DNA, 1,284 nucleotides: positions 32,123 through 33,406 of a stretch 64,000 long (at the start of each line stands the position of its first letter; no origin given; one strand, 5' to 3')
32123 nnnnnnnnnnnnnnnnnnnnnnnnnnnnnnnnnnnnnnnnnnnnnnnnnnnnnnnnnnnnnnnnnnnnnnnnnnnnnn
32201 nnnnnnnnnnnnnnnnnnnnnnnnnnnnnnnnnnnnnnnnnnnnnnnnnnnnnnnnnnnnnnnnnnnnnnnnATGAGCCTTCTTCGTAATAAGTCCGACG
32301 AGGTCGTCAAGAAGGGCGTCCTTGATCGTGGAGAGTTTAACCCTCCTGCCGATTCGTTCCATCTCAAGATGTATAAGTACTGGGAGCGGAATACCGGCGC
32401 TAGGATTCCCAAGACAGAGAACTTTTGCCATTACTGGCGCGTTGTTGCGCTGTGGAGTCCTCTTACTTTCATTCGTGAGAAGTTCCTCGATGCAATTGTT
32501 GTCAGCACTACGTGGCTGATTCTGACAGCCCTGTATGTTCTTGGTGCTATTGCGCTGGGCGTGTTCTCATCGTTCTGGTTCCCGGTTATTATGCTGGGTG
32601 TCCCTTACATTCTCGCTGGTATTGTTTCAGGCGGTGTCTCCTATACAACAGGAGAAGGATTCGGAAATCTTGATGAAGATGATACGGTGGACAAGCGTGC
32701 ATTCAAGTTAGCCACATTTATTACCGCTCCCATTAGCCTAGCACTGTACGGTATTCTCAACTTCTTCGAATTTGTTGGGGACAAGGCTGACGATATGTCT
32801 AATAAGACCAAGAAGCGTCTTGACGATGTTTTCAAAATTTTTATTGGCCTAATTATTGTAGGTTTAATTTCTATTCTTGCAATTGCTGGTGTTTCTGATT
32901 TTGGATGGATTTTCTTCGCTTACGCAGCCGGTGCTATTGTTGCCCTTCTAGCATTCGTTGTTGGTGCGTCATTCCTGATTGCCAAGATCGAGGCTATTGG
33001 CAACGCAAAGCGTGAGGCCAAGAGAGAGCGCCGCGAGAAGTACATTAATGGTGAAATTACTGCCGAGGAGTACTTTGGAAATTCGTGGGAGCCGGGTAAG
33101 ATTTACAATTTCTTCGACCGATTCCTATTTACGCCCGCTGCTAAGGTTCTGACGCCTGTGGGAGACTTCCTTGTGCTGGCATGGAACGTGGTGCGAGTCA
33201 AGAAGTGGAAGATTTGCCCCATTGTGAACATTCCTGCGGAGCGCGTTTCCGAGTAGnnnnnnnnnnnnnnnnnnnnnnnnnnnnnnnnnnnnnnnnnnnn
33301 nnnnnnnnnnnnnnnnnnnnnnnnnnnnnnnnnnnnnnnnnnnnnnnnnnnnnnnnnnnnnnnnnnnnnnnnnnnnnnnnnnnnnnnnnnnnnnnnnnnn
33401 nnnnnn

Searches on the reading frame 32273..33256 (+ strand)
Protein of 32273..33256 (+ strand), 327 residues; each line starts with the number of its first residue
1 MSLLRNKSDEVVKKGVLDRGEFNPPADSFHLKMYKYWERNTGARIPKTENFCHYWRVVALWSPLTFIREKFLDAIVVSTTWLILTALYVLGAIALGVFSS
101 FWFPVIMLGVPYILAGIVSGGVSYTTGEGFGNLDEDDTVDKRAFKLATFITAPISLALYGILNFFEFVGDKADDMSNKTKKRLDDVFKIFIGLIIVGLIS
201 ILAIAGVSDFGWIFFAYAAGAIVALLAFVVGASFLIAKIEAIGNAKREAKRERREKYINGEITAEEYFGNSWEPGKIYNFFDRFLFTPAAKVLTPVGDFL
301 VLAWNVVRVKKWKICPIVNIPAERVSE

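Call 13: search_protein_families(library=pfam, proteins=[window:32273-33256:+], max_evalue=0.01)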
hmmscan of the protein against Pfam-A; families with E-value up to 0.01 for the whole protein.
window:32273-33256:+ (327 aa): 0 families

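Call 29: find_encoding_contigs(protein=window:32273-33256:+, flank=10000, max_places=1)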
Protein window:32273-33256:+ (327 aa): 2 contigs read that carry it; 1 place shown.
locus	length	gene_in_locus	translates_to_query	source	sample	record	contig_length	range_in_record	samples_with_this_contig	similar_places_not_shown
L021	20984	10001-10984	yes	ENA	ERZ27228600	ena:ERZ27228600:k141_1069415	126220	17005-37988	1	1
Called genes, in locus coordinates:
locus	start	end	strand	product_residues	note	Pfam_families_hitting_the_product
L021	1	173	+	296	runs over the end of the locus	PF26926:Phage_T4_rIIB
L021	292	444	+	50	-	-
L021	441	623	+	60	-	-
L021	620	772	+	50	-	-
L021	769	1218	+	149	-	PF03767:Acid_phosphat_B, PF25109:HAD_PNKP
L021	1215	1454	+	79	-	-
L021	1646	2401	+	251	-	PF01743:PolyA_pol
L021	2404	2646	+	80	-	-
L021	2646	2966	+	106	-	-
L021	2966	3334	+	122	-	-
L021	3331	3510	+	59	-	-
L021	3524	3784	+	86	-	-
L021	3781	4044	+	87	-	-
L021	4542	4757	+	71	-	-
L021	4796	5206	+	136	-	-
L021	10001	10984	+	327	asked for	-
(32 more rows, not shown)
